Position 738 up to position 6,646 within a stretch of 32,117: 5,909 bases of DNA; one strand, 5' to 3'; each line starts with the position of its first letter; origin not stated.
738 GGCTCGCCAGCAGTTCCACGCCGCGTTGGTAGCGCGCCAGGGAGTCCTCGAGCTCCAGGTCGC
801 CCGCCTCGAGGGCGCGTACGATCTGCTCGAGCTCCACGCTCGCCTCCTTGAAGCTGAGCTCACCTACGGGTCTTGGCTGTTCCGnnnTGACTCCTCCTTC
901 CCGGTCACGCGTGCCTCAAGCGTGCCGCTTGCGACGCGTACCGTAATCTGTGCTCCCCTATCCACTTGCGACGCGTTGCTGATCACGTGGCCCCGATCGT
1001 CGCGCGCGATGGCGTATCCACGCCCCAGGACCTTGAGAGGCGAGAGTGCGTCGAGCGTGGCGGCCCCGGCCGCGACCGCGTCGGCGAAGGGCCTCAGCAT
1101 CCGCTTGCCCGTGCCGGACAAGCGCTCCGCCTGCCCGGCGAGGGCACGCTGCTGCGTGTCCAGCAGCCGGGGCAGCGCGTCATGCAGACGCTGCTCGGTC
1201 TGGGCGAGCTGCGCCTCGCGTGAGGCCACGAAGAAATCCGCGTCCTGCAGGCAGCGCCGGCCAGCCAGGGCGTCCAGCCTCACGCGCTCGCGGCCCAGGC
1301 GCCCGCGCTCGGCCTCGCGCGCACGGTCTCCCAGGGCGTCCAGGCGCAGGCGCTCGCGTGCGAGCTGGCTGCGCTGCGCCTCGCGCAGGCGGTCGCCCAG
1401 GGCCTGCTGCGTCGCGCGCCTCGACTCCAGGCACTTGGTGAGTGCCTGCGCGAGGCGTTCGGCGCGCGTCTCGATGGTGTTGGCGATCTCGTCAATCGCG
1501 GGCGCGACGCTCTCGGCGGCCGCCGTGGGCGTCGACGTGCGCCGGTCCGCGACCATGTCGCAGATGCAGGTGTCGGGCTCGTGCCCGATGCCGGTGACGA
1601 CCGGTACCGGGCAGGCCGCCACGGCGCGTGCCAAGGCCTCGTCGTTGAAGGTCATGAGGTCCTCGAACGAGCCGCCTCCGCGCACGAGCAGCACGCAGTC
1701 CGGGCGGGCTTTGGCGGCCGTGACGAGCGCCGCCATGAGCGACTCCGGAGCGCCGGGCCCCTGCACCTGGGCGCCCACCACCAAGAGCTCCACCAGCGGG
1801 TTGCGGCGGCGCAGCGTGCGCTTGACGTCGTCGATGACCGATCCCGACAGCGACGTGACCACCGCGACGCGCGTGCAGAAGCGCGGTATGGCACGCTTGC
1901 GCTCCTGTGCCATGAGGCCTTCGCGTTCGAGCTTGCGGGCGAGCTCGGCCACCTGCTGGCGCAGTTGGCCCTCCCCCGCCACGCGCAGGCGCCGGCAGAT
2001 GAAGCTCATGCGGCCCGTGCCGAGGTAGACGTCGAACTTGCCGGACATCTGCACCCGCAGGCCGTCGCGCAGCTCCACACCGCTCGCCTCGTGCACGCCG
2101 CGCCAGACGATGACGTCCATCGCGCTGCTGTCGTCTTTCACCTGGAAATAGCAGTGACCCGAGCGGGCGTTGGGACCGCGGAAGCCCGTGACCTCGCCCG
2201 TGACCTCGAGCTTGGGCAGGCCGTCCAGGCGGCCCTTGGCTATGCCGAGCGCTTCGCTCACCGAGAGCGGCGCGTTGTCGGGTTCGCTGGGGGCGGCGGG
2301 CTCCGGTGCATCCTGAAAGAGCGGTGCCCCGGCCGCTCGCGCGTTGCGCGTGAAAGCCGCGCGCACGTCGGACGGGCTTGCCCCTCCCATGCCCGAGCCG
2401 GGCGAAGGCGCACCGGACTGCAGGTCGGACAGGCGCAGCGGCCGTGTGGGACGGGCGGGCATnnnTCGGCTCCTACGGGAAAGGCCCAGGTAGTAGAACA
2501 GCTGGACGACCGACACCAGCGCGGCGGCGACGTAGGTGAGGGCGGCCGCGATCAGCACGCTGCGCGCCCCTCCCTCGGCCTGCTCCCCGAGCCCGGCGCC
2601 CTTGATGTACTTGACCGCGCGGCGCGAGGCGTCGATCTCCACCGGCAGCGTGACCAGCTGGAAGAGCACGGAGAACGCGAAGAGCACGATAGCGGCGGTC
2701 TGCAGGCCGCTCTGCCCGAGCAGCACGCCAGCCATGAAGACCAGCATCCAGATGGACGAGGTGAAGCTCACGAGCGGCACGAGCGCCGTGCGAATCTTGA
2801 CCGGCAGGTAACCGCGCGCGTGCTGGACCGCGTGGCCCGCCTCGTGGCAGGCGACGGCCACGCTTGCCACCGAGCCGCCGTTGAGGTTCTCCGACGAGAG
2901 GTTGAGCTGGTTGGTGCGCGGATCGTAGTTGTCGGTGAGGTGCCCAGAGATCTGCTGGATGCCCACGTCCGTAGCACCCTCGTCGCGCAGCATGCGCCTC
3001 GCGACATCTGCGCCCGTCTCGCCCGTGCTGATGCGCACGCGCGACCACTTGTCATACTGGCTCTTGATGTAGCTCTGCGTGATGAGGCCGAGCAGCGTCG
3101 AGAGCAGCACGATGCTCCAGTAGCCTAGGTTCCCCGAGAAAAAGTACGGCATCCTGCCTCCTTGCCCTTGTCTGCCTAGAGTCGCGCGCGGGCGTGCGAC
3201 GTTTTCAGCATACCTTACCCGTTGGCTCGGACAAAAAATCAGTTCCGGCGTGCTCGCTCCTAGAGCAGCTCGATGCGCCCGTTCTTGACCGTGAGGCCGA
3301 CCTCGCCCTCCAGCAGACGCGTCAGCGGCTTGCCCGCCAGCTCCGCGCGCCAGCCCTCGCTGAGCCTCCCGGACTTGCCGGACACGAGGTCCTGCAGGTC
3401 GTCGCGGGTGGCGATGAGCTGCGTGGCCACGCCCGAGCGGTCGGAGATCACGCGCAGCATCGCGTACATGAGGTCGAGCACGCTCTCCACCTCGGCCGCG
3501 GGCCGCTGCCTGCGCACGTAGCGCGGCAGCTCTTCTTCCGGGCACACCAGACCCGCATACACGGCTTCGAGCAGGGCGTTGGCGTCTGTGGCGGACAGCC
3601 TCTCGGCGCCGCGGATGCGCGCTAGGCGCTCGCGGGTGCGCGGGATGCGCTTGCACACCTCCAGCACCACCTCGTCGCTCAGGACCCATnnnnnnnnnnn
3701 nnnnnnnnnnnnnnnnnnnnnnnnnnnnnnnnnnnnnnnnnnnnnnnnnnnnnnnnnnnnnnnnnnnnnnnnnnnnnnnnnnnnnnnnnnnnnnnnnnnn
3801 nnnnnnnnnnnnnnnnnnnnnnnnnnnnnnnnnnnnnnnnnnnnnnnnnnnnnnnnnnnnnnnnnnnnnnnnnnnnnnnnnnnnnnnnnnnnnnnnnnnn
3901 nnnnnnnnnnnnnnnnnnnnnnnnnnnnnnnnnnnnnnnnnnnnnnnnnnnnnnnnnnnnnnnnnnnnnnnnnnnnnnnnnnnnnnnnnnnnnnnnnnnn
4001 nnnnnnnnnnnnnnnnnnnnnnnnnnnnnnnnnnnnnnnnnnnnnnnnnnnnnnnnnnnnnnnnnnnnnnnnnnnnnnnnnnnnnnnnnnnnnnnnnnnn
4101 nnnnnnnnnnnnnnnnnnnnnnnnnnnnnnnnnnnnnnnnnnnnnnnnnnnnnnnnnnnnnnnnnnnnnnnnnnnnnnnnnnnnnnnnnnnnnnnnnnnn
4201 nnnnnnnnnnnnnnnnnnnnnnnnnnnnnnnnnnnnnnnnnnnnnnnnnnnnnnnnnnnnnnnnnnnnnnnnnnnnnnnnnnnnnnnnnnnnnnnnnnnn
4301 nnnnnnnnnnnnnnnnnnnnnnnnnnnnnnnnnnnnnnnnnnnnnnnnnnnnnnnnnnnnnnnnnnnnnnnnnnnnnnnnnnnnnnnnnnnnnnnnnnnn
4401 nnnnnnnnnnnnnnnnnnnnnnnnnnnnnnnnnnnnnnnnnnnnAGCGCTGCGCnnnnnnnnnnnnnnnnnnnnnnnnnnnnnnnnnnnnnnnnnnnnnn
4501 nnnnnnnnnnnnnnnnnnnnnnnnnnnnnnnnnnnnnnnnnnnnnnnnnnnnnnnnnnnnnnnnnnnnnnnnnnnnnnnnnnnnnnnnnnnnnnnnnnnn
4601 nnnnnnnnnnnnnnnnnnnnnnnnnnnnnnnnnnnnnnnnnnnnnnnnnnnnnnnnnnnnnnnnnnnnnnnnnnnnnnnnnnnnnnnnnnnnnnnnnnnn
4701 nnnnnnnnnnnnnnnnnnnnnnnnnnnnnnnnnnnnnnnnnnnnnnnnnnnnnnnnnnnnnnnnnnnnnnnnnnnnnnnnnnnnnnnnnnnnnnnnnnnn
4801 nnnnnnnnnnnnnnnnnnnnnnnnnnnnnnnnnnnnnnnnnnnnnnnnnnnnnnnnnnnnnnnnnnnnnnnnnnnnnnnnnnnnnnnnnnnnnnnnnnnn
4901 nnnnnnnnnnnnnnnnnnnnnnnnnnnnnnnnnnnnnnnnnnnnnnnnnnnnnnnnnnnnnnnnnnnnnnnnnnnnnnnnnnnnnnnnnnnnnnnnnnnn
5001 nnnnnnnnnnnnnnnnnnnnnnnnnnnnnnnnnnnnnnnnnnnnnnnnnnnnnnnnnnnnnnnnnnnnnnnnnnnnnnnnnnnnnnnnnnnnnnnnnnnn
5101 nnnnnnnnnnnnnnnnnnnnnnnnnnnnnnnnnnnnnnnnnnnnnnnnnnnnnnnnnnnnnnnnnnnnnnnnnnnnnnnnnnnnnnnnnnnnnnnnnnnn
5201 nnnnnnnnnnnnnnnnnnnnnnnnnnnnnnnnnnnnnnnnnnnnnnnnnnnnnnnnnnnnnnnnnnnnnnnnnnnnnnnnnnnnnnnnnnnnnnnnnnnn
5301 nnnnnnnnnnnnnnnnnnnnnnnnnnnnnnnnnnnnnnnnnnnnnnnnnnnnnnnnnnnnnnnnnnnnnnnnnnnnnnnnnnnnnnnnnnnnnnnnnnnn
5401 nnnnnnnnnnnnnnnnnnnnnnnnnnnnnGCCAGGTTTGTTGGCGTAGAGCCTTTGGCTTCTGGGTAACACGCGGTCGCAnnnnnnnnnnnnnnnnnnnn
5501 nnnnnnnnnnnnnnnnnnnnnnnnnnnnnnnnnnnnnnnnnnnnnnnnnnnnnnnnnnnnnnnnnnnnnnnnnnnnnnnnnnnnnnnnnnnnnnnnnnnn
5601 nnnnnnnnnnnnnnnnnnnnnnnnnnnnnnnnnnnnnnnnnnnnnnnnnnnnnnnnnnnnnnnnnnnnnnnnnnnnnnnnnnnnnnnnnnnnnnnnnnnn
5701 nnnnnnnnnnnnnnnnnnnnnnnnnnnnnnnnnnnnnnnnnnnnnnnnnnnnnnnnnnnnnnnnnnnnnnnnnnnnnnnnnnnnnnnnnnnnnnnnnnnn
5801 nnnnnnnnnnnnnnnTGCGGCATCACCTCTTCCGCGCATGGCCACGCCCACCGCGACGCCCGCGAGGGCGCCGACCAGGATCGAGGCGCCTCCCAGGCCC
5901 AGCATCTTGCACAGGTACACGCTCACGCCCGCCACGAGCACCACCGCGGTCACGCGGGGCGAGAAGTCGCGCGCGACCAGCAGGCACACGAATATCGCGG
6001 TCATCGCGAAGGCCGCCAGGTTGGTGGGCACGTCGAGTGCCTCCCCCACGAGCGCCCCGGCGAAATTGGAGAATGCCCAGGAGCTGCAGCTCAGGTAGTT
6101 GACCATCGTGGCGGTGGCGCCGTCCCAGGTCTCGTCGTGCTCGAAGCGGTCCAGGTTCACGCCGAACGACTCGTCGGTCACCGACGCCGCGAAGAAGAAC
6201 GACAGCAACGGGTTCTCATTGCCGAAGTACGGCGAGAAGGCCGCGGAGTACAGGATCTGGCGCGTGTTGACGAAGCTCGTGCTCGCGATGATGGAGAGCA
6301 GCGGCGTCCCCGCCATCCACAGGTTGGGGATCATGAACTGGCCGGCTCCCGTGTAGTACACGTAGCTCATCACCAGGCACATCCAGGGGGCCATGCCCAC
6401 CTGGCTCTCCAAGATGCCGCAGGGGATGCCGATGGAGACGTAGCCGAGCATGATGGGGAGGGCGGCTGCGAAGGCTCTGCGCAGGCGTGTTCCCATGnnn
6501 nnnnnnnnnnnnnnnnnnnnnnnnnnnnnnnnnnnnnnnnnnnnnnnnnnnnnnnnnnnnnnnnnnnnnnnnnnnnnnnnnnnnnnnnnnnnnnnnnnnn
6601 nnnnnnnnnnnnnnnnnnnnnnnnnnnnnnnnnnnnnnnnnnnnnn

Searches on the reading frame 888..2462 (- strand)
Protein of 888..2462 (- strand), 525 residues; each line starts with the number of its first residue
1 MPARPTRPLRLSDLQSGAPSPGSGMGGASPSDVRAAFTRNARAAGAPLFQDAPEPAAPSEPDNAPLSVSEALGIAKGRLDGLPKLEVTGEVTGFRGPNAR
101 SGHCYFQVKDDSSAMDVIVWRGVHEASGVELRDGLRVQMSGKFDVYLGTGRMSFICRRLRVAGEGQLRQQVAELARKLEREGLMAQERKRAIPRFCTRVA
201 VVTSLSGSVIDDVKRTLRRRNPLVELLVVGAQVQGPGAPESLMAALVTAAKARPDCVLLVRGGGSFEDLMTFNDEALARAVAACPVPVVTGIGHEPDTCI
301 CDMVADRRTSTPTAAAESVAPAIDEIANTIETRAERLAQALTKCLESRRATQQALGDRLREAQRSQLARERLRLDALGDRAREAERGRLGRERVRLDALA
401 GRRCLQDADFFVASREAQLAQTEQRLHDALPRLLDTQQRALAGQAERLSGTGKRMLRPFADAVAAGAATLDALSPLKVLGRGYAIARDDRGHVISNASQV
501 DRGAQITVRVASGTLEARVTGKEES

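Call 78: search_protein_families(library=pfam, proteins=[window:888-2462:-], max_evalue=0.0001)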
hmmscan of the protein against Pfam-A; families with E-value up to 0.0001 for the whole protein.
window:888-2462:- (525 aa): 3 families
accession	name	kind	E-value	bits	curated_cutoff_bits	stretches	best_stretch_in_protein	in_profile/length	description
PF02601.20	Exonuc_VII_L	-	2.3e-87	293.9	35.9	1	183-517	1-314/315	Exonuclease VII, large subunit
PF13742.12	tRNA_anti_2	-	1.6e-16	60.7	27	1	66-159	1-94/95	OB-fold nucleic acid binding domain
PF01336.31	tRNA_anti-codon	-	2.7e-06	27.6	27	1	87-161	3-74/75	OB-fold nucleic acid binding domain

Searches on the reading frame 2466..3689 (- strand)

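Call 78: search_protein_families(library=pfam, proteins=[window:2466-3689:-], max_evalue=0.0001)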
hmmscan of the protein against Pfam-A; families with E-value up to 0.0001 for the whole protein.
window:2466-3689:- (408 aa): 1 family
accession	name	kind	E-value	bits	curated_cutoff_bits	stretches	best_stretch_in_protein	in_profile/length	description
PF04298.18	Zn_peptidase_2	-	3.5e-78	262.5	27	1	190-403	1-216/218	Putative neutral zinc metallopeptidase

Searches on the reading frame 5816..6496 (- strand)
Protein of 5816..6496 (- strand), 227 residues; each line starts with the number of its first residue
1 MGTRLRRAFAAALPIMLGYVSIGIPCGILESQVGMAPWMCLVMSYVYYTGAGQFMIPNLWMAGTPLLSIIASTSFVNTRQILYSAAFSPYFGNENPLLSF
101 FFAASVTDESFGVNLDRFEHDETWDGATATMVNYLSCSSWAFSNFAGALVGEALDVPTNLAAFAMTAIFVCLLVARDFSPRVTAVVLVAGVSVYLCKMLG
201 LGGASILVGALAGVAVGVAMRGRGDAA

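Call 78: search_protein_families(library=pfam, proteins=[window:5816-6496:-], max_evalue=0.0001)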
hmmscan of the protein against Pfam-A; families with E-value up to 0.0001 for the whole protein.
window:5816-6496:- (227 aa): 1 family
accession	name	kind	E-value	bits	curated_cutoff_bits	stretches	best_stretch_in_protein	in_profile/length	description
PF03591.19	AzlC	-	4.7e-33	114.9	32.1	1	14-154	1-137/137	AzlC protein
